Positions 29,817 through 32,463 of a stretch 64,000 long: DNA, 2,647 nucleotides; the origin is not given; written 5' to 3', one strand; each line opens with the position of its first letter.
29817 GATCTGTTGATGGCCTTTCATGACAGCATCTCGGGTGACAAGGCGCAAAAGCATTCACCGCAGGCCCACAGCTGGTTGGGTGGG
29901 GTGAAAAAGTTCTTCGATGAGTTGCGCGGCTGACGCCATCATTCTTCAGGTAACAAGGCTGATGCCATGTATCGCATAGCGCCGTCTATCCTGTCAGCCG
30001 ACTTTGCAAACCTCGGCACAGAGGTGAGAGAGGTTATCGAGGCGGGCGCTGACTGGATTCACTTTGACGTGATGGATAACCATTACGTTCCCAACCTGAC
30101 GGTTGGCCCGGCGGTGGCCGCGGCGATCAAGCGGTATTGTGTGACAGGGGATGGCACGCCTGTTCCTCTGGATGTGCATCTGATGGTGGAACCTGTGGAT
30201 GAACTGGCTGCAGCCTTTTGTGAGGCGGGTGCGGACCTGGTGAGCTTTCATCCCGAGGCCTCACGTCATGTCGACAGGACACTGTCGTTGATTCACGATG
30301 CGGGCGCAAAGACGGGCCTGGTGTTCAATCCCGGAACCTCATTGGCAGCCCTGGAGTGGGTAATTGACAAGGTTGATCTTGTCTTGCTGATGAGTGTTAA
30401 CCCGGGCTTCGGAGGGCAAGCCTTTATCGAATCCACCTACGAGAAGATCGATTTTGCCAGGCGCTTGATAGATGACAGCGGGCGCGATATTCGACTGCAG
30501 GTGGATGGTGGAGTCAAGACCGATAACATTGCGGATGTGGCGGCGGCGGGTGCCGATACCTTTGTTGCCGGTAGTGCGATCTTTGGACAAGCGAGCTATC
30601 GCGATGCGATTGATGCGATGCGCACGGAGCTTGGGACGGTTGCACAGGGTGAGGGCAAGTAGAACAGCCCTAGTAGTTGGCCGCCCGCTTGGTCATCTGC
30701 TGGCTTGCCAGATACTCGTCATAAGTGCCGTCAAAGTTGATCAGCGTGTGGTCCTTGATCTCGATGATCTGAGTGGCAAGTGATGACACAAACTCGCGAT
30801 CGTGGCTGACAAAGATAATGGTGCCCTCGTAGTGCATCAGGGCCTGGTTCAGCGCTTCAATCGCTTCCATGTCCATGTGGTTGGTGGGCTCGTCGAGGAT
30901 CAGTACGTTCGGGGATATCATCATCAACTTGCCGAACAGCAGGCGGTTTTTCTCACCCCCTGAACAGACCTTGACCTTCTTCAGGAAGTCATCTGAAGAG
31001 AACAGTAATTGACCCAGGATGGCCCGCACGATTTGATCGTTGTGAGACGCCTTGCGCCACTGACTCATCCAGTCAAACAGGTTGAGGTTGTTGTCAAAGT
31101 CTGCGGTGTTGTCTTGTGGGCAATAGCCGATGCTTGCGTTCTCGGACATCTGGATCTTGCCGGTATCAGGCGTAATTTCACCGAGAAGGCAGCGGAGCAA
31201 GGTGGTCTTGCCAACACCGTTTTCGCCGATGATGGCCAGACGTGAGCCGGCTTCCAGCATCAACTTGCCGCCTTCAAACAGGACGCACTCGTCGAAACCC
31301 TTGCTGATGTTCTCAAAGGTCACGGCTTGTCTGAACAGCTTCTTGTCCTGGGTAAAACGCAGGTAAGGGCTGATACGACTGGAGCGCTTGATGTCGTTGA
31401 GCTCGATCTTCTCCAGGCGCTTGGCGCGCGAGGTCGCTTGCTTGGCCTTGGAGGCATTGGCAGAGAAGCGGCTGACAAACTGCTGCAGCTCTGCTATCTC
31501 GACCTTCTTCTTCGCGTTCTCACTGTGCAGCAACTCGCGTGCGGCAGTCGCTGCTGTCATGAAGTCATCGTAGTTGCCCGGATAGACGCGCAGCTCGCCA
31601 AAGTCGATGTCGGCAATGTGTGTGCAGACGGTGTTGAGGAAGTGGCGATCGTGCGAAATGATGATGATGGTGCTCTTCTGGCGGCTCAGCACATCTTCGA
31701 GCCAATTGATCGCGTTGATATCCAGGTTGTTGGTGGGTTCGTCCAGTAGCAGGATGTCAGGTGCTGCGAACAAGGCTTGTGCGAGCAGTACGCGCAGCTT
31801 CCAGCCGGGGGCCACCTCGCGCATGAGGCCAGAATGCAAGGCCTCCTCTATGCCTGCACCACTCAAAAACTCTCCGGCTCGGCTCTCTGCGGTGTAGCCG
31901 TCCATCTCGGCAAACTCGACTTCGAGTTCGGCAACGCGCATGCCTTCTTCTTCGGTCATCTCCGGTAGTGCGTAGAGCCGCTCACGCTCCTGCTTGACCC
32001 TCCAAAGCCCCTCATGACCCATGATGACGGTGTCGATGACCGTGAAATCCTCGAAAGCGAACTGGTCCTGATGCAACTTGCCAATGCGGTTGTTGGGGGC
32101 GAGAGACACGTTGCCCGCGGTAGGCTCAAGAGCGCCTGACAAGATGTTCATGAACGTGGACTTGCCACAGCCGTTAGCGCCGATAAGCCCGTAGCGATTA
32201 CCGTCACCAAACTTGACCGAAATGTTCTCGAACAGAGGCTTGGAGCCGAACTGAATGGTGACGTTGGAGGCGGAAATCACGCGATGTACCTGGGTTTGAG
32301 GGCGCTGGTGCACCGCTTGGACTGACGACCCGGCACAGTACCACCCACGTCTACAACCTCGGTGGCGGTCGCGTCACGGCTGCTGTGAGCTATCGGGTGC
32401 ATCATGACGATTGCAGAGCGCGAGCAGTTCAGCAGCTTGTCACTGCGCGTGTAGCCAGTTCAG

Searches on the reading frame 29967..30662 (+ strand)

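Call 62: search_protein_families(library=ncbifam, proteins=[window:29967-30662:+], max_evalue=0.00001)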
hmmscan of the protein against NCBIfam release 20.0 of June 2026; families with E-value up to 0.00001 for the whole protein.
window:29967-30662:+ (231 aa): 7 families
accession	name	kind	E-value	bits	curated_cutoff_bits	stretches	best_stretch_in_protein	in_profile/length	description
TIGR01163.1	rpe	equivalog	3.1e-88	294.6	212.6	1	4-219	2-211/211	ribulose-phosphate 3-epimerase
NF004076.0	PRK05581.1-4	subfamily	9.1e-68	227.8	165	1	2-219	5-216/221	ribulose-phosphate 3-epimerase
NF007266.0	PRK09722.1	equivalog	3.5e-46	157.5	271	1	3-219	4-216/230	D-allulose 6-phosphate 3-epimerase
NF005944.0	PRK08005.1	equivalog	8.2e-25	87.3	376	1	5-215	4-204/210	ribulose-phosphate 3 epimerase family protein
NF005986.0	PRK08091.1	equivalog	5.8e-22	78.8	264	1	4-219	15-224/229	ribulose-phosphate 3-epimerase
NF010658.0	PRK14057.1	equivalog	3.2e-16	59.6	530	1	5-211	23-230/254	epimerase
TIGR03128.2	RuMP_HxlA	equivalog_domain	8.6e-07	28.8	200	1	168-220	151-203/205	3-hexulose-6-phosphate synthase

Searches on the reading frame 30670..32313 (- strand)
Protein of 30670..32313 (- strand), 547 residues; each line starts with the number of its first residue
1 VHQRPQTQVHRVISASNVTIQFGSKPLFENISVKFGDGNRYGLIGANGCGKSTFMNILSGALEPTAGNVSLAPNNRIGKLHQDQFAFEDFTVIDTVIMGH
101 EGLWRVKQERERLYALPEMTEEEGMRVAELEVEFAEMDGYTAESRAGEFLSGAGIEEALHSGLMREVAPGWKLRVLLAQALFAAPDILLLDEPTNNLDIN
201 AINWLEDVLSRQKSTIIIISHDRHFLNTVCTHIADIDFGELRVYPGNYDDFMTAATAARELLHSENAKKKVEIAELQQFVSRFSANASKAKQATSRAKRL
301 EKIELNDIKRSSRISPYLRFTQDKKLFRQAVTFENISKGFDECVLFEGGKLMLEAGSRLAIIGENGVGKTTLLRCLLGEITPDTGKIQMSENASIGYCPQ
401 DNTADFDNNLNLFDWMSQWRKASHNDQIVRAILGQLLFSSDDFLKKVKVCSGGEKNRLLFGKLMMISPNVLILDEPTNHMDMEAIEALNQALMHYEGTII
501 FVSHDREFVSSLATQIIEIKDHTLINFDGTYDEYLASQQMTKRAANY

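Call 62: search_protein_families(library=ncbifam, proteins=[window:30670-32313:-], max_evalue=0.00001)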
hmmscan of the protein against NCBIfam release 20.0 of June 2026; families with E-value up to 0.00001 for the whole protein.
window:30670-32313:- (547 aa): 184 families (the best 25 are shown)
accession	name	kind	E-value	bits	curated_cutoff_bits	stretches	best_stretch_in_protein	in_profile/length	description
NF011646.0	PRK15064.1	equivalog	3.2e-286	949.8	762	1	12-540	1-529/530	ABC-F family ATPase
NF000355.4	ribo_prot_ABC_F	equivalog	1.2e-126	423.6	380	3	287-519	268-499/499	ribosomal protection-like ABC-F family protein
NF050005.1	ABC_ATPase_Uup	equivalog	1.9e-101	340.2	900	2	12-472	3-463/636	ATP-binding cassette ATPase Uup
NF007921.0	PRK10636.1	equivalog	2.4e-99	333.3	917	1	13-536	2-517/638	ABC transporter ATP-binding protein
NF008775.0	PRK11819.1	equivalog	2.6e-98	330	599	1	17-540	11-537/556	energy-dependent translational throttle protein EttA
TIGR03719.1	ABC_ABC_ChvD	subfamily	2.2e-96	323.6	806.75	1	22-539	14-534/552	energy-dependent translational throttle protein EttA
NF000170.2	ABCF_Vga_all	exception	3.7e-94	316.1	725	2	287-542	224-476/521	Vga family ABC-F type ribosomal protection protein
NF008358.0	PRK11147.1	equivalog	3.3e-92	309.8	936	2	12-472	3-463/635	ABC transporter ATP-binding protein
NF043038.1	ABCF_CplR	exception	6.7e-82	275.9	780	3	317-542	272-492/544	ABC-F type ribosomal protection protein CplR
NF000169.2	ABCF_Sal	exception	8.2e-80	269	725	4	435-543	116-224/542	Sal family ABC-F type ribosomal protection protein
NF000514.1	ABCF_OptrA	exception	1.3e-79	268.2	1450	1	19-536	27-549/655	ABC-F type ribosomal protection protein OptrA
NF000171.1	ABCF_producer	exception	3.3e-78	263.5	800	3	15-279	6-276/541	TlrC/CarA/OleB/SrmB family ABC-F type ribosomal protection protein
NF000168.2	ABCF_Msr_all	exception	2.3e-77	260.6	680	3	263-525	226-484/487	Msr family ABC-F type ribosomal protection protein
NF000167.2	ABCF_Lsa_all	exception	4.2e-67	227.2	750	4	316-519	295-492/492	Lsa family ABC-F type ribosomal protection protein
NF000166.1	ABCF_CarA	exception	1.3e-64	218.4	1050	3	351-529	381-555/556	ABC-F type ribosomal protection protein Car(A)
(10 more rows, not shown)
